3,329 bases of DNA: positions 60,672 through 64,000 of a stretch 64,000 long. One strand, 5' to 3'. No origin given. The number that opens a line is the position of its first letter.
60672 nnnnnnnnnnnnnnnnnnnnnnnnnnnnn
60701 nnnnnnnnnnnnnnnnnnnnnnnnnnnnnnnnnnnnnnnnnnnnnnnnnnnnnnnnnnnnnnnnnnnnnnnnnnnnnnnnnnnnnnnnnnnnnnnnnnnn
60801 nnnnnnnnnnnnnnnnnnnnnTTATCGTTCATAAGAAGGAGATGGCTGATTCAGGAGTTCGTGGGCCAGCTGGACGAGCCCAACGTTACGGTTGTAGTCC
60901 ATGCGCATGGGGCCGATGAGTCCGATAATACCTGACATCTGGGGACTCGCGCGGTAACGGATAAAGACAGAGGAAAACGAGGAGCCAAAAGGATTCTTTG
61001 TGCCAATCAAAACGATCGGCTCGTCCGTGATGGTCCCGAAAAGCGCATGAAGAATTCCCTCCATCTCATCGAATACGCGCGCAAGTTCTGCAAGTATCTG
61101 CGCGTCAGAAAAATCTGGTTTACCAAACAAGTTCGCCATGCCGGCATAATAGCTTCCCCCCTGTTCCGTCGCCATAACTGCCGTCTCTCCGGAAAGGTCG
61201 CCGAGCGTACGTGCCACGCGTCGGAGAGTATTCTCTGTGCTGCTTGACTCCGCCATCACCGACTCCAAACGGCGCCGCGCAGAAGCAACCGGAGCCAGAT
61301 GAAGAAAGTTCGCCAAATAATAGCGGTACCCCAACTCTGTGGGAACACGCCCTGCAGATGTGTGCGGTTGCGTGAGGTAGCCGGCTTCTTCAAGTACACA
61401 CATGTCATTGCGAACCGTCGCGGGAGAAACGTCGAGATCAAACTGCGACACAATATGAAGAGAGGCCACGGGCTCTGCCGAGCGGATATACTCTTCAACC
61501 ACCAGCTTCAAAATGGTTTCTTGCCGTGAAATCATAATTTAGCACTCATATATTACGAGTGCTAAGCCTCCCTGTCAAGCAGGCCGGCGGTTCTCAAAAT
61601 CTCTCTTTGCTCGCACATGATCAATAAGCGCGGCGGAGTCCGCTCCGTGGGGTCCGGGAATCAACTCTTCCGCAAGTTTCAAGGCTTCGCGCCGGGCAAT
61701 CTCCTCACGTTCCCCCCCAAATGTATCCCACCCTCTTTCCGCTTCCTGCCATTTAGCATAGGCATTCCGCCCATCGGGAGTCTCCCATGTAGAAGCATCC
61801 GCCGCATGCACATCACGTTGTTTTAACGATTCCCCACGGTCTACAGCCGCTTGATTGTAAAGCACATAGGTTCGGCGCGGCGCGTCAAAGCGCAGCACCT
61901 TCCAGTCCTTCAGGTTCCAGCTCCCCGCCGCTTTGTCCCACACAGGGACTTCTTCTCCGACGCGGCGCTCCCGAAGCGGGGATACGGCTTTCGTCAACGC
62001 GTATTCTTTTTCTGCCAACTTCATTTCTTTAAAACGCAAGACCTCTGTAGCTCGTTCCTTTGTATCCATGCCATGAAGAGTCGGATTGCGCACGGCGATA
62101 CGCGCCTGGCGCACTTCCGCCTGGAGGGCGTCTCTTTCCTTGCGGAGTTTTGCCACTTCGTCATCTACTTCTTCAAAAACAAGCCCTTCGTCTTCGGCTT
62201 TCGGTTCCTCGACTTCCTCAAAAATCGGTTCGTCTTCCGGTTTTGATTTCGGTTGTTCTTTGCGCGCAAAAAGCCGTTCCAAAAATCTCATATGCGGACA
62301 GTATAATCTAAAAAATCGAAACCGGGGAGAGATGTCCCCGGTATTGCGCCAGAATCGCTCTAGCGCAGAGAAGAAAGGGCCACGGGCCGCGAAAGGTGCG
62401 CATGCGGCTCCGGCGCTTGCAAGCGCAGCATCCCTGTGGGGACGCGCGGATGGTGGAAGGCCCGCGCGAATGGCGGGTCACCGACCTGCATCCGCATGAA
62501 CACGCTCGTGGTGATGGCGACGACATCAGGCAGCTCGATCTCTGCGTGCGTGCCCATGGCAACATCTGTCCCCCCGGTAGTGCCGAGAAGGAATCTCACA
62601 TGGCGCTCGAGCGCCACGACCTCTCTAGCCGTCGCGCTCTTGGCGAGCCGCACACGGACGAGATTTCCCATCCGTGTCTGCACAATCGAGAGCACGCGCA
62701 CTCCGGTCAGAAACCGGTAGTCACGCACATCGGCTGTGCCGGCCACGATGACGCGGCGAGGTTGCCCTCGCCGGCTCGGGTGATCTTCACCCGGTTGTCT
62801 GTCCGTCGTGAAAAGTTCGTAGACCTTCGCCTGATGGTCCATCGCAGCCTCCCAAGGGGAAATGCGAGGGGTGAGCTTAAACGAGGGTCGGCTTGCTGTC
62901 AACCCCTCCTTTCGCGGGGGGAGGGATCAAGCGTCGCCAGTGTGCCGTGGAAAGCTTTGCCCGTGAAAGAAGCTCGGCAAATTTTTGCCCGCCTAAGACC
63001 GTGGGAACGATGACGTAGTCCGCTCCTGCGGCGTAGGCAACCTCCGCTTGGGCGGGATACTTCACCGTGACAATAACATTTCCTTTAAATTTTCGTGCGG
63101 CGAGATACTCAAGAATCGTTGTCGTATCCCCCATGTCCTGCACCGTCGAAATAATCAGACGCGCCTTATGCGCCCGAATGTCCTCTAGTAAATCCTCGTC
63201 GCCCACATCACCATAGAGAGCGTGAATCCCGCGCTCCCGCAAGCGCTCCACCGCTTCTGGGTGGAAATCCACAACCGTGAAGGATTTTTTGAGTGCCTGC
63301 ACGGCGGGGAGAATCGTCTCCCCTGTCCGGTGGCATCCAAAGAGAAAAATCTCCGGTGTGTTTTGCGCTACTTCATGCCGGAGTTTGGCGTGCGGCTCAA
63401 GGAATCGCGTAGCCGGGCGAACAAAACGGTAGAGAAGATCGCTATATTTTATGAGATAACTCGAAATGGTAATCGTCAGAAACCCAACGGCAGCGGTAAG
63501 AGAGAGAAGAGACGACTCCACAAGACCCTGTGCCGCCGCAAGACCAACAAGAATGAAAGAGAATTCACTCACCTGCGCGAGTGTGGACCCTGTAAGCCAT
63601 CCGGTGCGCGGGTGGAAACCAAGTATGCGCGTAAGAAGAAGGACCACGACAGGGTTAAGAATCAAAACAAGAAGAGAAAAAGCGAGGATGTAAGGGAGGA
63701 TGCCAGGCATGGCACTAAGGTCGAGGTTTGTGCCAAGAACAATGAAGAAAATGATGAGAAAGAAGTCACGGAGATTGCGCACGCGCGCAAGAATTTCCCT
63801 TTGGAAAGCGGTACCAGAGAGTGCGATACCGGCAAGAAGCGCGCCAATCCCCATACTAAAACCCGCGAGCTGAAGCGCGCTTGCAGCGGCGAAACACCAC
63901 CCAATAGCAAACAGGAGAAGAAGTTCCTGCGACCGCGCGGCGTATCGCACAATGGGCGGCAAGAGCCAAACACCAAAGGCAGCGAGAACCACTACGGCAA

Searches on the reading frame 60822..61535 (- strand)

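Call 30: search_protein_families(library=pfam, max_evalue=0.00001, proteins=[window:60822-61535:-])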
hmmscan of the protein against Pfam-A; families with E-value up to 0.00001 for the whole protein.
window:60822-61535:- (237 aa): 1 family
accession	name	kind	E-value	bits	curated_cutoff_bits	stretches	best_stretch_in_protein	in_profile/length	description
PF01628.27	HrcA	-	4.1e-17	63.3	22.2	1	73-216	77-213/215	HrcA protein C terminal domain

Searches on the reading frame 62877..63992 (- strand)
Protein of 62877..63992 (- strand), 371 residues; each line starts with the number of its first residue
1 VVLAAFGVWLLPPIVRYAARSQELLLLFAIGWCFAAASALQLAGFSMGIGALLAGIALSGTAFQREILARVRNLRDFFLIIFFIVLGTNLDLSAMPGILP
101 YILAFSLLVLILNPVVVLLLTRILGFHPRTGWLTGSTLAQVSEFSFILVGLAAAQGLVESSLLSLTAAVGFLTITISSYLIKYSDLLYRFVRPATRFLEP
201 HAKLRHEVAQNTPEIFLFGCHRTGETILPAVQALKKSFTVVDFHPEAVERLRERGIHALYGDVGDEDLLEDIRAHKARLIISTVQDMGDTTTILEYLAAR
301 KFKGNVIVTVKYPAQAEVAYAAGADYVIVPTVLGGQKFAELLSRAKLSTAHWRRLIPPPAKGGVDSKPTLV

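Call 30: search_protein_families(library=pfam, max_evalue=0.00001, proteins=[window:62877-63992:-])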
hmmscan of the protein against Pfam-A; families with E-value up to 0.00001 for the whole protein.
window:62877-63992:- (371 aa): 2 families
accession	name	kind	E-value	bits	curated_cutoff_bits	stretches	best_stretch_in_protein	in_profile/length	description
PF00999.27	Na_H_Exchanger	-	9.9e-24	84.3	26.2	1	6-178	190-371/375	Sodium/hydrogen exchanger, transmembrane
PF02254.24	TrkA_N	-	5.8e-20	72.2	23.8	1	216-330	2-116/116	TrkA-N domain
